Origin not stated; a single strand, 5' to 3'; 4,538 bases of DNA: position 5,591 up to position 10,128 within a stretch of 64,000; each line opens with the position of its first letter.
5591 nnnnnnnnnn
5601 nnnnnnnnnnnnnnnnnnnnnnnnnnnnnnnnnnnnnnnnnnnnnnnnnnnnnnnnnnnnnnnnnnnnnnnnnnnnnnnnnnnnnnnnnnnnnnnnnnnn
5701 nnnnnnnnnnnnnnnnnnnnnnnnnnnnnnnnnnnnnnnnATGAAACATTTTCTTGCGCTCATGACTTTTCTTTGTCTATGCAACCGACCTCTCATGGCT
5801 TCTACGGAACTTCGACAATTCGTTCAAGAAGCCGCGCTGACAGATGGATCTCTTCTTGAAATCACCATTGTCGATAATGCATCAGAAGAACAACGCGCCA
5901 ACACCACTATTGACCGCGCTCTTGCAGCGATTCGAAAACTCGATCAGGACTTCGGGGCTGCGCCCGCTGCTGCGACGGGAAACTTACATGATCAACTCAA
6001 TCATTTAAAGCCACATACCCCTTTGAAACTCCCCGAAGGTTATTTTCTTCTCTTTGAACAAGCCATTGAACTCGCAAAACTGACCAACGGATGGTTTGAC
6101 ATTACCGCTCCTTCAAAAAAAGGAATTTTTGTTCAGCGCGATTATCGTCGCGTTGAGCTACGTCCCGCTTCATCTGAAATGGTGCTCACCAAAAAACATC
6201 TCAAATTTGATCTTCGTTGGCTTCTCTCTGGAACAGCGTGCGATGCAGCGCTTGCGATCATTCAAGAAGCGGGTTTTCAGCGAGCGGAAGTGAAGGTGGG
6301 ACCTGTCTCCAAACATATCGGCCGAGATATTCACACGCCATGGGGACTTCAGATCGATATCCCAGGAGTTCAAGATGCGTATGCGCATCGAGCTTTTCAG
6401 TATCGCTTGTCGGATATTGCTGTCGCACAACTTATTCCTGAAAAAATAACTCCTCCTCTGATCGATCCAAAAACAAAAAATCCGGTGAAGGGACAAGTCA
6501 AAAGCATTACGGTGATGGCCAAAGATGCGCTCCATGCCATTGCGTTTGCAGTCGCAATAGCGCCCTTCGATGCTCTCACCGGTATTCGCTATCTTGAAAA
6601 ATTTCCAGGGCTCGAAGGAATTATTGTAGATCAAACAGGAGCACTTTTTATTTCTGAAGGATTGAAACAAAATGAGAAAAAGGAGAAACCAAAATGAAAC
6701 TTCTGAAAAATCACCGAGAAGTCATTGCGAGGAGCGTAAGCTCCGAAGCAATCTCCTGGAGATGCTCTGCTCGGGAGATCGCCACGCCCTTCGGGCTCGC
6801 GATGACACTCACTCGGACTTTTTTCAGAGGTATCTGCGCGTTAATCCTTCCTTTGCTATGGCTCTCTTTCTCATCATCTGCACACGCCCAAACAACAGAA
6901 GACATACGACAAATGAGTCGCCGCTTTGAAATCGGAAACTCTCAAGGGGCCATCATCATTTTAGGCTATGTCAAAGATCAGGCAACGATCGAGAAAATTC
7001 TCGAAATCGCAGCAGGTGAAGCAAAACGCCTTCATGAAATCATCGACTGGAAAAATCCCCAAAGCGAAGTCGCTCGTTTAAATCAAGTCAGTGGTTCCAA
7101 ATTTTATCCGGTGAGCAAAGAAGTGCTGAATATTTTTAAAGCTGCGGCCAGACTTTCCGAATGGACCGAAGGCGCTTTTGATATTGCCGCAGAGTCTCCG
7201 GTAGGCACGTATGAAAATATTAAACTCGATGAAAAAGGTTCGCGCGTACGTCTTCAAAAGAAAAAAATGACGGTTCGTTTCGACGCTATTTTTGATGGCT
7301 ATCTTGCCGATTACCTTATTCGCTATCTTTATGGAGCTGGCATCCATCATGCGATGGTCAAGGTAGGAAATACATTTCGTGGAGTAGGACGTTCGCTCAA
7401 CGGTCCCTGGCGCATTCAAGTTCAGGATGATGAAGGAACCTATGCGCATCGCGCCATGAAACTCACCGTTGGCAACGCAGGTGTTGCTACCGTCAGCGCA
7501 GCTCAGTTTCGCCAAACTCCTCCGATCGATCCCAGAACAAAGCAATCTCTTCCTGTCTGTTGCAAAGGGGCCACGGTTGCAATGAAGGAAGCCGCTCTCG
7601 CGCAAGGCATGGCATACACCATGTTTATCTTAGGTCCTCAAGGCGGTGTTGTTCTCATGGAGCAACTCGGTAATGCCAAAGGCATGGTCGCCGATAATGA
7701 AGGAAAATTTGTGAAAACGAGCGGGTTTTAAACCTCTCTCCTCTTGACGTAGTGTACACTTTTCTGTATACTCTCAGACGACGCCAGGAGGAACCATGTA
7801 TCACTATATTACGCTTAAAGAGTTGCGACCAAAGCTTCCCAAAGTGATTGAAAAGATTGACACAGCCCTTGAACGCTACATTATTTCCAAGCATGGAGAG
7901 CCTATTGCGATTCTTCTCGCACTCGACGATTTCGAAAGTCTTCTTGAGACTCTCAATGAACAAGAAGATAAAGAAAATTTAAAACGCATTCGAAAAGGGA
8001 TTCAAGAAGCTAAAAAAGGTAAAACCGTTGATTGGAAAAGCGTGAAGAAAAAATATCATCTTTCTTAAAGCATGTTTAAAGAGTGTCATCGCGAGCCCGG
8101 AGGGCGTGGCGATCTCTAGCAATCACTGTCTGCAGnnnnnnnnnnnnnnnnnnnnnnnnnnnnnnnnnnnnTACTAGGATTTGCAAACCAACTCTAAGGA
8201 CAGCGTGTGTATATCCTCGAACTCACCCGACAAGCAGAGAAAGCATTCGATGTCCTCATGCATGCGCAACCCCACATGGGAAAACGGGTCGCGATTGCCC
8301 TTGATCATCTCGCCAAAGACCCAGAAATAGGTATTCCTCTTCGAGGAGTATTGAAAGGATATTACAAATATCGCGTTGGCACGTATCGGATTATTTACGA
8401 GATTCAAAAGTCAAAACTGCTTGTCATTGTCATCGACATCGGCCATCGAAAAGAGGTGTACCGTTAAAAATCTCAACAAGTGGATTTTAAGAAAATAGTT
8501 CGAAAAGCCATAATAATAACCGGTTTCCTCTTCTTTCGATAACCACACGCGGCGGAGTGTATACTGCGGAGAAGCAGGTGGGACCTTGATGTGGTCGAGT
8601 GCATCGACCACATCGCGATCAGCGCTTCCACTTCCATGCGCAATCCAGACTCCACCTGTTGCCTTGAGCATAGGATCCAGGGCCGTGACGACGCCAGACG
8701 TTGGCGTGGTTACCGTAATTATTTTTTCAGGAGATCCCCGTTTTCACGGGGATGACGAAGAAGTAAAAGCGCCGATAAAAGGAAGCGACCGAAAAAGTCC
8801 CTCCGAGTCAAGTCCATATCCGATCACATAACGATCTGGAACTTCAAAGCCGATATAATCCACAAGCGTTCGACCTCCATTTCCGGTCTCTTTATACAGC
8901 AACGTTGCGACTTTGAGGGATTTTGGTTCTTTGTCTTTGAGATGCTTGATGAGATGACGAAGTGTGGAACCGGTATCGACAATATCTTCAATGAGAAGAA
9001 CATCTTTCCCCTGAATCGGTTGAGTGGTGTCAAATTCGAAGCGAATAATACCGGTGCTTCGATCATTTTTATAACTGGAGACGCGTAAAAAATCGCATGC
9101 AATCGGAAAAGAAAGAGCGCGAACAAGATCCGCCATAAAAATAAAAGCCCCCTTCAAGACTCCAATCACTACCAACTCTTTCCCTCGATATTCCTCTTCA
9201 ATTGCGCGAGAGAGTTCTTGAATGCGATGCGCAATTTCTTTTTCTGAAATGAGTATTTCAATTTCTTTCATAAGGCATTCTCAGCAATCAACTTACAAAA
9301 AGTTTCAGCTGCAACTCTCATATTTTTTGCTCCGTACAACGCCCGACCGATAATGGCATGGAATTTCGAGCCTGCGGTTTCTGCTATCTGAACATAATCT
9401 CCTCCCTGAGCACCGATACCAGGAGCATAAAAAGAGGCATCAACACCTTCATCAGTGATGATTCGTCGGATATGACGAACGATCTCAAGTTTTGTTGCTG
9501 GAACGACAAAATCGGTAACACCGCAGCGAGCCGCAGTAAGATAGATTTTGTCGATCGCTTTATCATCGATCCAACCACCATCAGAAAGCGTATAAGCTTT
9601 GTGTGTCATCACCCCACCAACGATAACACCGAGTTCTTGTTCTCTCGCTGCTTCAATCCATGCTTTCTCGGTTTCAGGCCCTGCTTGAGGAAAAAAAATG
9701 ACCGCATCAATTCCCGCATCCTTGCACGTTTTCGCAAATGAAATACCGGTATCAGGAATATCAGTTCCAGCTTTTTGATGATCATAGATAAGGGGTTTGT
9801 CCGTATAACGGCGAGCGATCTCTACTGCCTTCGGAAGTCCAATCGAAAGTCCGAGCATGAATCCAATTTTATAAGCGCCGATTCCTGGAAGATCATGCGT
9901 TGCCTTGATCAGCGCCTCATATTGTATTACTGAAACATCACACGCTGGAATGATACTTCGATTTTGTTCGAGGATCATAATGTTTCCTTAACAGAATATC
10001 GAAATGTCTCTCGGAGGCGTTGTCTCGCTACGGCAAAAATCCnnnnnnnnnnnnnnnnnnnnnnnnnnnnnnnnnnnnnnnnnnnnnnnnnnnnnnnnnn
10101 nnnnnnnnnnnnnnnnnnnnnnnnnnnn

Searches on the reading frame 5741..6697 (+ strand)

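Call 37: search_protein_families(library=pfam, proteins=[window:5741-6697:+], max_evalue=0.001)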
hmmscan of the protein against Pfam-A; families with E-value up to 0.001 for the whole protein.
window:5741-6697:+ (318 aa): 1 family
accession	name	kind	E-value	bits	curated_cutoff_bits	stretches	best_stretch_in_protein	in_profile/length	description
PF02424.20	ApbE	-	1.9e-15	57.5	25.6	1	39-294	5-265/266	ApbE family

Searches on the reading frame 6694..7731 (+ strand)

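Call 37: search_protein_families(library=pfam, proteins=[window:6694-7731:+], max_evalue=0.001)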
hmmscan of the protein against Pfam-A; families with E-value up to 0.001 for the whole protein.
window:6694-7731:+ (345 aa): 1 family
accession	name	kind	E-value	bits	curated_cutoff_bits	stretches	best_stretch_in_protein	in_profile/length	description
PF02424.20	ApbE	-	4.5e-31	108.8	25.6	1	104-325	14-258/266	ApbE family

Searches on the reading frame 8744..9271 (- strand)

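Call 37: search_protein_families(library=pfam, proteins=[window:8744-9271:-], max_evalue=0.001)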
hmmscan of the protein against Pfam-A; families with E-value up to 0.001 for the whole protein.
window:8744-9271:- (175 aa): 1 family
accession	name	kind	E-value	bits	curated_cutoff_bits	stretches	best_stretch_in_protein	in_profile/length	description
PF00156.33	Pribosyltran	-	1.7e-25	89.6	26.3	1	11-156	9-157/158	Phosphoribosyl transferase domain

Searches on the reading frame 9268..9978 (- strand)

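Call 37: search_protein_families(library=pfam, proteins=[window:9268-9978:-], max_evalue=0.001)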
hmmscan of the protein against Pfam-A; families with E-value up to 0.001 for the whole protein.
window:9268-9978:- (236 aa): 1 family
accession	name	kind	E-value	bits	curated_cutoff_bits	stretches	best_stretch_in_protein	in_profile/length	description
PF00215.30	OMPdecase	-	4.9e-14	53.2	27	1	23-226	15-220/221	Orotidine 5'-phosphate decarboxylase / HUMPS family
